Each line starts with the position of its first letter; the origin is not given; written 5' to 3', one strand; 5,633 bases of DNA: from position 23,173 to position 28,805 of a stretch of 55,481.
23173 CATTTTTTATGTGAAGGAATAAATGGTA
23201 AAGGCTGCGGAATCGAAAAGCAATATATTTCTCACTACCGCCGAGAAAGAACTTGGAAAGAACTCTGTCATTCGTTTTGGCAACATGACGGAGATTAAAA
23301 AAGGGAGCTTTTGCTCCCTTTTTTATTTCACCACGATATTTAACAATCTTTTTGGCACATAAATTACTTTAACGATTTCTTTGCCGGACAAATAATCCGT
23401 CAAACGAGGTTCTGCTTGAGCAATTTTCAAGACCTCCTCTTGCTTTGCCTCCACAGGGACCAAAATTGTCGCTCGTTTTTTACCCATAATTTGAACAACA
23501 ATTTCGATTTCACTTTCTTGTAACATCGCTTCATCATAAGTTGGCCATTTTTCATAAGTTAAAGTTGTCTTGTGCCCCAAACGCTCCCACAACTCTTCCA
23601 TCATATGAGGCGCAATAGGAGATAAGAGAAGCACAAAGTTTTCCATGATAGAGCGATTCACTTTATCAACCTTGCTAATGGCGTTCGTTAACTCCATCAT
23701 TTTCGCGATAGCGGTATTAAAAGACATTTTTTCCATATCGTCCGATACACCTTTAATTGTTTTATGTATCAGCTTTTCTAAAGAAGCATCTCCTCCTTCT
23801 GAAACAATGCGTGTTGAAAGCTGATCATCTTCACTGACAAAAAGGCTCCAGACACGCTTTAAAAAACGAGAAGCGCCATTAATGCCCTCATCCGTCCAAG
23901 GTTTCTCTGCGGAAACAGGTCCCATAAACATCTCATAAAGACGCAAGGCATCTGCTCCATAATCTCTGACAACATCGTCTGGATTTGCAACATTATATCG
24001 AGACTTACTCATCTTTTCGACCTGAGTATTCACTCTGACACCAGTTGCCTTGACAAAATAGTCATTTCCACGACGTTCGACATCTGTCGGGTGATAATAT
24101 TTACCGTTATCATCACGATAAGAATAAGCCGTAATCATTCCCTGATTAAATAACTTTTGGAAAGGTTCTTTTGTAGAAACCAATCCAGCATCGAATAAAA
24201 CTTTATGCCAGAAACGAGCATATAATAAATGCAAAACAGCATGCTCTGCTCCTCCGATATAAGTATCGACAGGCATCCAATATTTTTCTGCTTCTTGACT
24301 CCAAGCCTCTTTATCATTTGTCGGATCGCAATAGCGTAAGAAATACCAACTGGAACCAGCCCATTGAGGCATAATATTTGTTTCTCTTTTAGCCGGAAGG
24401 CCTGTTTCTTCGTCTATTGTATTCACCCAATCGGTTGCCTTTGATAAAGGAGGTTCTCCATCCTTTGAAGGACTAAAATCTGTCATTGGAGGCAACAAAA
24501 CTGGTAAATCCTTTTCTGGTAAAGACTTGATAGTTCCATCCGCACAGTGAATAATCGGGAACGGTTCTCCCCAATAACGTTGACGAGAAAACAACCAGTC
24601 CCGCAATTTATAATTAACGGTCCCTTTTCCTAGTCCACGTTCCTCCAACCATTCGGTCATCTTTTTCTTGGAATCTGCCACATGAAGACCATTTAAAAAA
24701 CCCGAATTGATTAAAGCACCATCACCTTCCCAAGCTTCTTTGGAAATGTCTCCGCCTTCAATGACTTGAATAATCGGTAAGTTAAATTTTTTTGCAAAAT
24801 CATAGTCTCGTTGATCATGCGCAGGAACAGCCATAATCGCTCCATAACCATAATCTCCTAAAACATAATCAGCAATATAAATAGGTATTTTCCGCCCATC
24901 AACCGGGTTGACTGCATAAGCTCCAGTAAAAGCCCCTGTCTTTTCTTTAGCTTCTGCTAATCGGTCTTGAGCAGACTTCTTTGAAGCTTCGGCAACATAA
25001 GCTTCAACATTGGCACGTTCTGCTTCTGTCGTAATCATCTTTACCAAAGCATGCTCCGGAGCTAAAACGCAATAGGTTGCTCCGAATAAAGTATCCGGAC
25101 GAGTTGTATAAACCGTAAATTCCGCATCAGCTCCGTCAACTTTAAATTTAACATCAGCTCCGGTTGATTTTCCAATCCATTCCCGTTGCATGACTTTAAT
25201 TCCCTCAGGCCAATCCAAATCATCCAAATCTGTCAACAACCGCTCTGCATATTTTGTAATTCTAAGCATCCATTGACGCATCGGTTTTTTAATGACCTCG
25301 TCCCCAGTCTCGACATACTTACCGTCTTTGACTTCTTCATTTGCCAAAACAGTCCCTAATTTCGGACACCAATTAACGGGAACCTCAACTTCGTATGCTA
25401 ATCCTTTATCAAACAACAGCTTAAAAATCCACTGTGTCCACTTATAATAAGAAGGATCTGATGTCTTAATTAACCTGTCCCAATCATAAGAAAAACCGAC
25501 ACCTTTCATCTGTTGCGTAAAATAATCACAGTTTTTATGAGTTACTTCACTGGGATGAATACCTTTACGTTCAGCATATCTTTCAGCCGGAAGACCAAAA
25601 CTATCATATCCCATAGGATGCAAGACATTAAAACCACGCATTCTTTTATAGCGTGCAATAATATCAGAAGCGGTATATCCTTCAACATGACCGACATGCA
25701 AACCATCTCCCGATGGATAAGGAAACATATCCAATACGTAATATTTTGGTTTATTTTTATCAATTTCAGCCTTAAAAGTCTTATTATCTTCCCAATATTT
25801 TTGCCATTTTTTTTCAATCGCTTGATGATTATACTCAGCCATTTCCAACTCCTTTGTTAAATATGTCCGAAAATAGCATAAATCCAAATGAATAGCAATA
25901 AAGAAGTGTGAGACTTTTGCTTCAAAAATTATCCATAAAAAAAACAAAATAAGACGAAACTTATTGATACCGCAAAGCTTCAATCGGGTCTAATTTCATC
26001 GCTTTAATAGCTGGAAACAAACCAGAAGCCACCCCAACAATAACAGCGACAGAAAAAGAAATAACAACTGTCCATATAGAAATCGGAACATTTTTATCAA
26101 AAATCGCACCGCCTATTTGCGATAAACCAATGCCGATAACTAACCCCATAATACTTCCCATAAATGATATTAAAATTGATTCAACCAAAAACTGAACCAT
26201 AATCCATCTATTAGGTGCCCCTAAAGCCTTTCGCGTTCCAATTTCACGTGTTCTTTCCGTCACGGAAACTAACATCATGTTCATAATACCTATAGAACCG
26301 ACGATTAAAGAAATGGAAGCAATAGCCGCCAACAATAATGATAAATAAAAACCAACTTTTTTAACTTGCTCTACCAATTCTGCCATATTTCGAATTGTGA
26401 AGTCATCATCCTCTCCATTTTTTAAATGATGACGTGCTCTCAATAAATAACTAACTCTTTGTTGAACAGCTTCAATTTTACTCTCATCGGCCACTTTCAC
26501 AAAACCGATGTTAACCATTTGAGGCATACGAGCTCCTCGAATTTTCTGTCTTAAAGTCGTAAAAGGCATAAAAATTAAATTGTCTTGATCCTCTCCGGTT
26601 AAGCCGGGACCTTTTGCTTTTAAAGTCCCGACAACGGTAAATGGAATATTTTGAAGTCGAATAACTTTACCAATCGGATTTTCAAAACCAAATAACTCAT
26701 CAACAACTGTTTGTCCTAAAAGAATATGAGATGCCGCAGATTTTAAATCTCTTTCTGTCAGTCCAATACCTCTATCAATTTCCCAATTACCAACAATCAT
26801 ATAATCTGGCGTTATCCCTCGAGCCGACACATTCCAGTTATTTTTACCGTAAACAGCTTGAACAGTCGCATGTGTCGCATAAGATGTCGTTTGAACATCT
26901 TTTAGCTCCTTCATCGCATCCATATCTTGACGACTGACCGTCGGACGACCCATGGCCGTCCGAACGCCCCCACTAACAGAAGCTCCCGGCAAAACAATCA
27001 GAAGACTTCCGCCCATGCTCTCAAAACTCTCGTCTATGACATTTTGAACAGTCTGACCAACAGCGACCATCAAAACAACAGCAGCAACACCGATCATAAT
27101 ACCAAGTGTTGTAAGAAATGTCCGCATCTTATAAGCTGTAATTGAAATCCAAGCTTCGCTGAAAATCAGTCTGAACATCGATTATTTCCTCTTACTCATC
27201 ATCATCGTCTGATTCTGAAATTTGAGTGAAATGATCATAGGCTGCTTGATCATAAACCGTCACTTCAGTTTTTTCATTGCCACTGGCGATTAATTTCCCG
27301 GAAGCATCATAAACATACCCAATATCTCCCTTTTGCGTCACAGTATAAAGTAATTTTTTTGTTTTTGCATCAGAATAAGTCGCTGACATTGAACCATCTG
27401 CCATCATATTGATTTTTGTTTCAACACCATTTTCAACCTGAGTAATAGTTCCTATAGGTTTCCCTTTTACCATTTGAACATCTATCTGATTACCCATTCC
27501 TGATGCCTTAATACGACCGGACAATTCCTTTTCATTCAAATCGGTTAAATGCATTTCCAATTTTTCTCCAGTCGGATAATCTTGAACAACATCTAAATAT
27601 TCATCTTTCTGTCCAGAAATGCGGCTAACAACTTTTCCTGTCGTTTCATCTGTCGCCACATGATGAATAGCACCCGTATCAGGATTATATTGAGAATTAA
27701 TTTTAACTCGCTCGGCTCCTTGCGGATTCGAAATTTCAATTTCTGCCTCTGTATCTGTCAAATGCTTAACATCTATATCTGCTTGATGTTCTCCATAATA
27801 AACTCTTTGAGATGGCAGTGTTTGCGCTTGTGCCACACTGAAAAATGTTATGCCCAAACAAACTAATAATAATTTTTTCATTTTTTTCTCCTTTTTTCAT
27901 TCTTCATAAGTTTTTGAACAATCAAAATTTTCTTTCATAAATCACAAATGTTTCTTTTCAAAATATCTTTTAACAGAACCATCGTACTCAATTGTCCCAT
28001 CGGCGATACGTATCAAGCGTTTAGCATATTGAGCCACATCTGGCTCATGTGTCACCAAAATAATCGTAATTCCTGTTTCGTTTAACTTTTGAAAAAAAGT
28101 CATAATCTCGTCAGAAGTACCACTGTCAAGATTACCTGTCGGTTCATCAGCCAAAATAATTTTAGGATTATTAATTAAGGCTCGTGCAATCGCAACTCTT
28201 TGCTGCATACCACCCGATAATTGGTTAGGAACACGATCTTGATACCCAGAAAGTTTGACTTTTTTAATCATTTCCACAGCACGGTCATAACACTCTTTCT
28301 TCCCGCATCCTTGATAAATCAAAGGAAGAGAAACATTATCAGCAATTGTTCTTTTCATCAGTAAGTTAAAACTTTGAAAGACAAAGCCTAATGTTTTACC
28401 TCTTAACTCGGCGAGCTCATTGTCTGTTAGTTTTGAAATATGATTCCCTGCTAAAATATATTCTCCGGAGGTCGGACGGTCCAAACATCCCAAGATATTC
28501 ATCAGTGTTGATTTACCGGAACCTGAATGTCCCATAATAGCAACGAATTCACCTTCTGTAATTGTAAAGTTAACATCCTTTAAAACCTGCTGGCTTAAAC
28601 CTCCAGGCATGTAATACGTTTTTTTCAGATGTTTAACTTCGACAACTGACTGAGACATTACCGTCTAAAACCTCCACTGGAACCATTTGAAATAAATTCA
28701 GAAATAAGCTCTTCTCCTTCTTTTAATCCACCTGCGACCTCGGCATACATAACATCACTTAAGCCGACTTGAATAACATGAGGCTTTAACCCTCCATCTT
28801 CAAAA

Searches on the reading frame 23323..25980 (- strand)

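Call 12: search_protein_families(library=pfam, proteins=[window:23323-25980:-], max_evalue=0.001)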
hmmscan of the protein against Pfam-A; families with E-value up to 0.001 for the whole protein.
window:23323-25980:- (885 aa): 5 families
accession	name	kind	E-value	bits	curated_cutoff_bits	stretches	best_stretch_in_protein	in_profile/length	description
PF13603.12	tRNA-synt_1_2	-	3.1e-66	222.8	25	1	266-446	1-185/185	Leucyl-tRNA synthetase, editing domain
PF00133.28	tRNA-synt_1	-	1.6e-41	142.9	22.7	2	58-257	1-212/414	tRNA synthetases class I (I, L, M and V)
PF09334.17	tRNA-synt_1g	-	5e-26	91.8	20.1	1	85-218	6-136/391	tRNA synthetases class I (M)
PF08264.19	Anticodon_1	-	1.2e-21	77.5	25.1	1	734-847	4-144/148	Anticodon-binding domain of tRNA ligase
PF01406.26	tRNA-synt_1e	-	0.00093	19.1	27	0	640-682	239-279/301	tRNA synthetases class I (C) catalytic domain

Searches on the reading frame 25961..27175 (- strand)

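Call 31: search_protein_families(library=pfam, proteins=[window:25961-27175:-], max_evalue=0.5)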
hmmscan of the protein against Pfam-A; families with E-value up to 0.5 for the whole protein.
window:25961-27175:- (404 aa): 2 families
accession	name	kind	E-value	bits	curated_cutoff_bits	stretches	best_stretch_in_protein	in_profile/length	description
PF12704.14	MacB_PCD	-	1.8e-44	153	27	1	19-241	1-204/207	MacB-like periplasmic core domain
PF02687.27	FtsX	-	8.2e-21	74.7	25.5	1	284-397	2-120/120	FtsX-like permease C-terminal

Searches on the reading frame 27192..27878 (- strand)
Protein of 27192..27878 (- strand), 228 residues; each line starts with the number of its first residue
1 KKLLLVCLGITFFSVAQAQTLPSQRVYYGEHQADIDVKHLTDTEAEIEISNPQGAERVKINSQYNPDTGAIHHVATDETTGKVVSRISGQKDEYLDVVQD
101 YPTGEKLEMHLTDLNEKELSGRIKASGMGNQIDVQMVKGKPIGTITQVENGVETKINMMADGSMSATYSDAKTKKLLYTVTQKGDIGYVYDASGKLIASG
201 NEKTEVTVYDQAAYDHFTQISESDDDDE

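Call 31: search_protein_families(library=pfam, proteins=[window:27192-27878:-], max_evalue=0.5)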
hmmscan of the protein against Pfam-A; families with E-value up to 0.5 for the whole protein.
window:27192-27878:- (228 aa): 1 family
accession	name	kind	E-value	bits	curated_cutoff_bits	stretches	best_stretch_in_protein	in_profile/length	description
PF25174.1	Beta-prop_THOC3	-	0.055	12.9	305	1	170-215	75-121/272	THOC3 beta-propeller domain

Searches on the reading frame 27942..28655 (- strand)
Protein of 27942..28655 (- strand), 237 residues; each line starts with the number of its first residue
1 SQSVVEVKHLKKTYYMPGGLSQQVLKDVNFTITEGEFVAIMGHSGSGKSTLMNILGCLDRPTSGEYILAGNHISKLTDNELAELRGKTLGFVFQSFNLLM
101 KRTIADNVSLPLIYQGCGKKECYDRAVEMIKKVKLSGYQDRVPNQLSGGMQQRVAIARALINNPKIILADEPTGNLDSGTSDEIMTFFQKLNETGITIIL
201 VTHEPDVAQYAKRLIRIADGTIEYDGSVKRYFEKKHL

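Call 31: search_protein_families(library=pfam, proteins=[window:27942-28655:-], max_evalue=0.5)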
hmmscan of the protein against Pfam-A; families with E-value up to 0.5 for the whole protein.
window:27942-28655:- (237 aa): 24 families
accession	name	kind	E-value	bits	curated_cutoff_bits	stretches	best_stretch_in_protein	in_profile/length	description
PF00005.33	ABC_tran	-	2.1e-35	122.7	25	1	25-173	1-136/137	ABC transporter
PF13304.12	AAA_21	-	5.7e-08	33.6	27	1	135-205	227-300/304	AAA domain, putative AbiEii toxin, Type IV TA system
PF02463.25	SMC_N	-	0.00014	21.8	40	1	34-53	23-42/220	RecF/RecN/SMC N terminal domain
PF03193.22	RsgA_GTPase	-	0.00037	20.8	30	1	22-55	94-126/174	RsgA GTPase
PF13555.12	AAA_29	-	0.00062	19.9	27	1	29-52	16-39/61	P-loop containing region of AAA domain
PF13481.12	AAA_25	-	0.01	15.9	27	1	32-52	30-50/195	AAA domain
PF20720.3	nSTAND3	-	0.012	15.7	27.2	1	27-55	9-37/155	Novel STAND NTPase 3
PF01926.29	MMR_HSR1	-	0.014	16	21.9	1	38-55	2-19/113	50S ribosome-binding GTPase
PF20703.3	nSTAND1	-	0.015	15.4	27.1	1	28-53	26-51/379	Novel STAND NTPase 1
PF06745.19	ATPase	-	0.019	14.8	26.6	0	32-51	16-35/231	KaiC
PF13401.12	AAA_22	-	0.027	15.2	27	1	35-55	5-25/130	AAA domain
PF13191.12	AAA_16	-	0.029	15.3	32.6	1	34-55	23-44/167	AAA ATPase domain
PF18751.7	Ploopntkinase3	-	0.03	14.3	27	1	37-82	5-54/187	P-loop Nucleotide Kinase3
PF13671.12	AAA_33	-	0.031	15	27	0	39-52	3-16/143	AAA domain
PF00006.31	ATP-synt_ab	-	0.044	13.8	29.5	1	27-54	6-33/213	ATP synthase alpha/beta family, nucleotide-binding domain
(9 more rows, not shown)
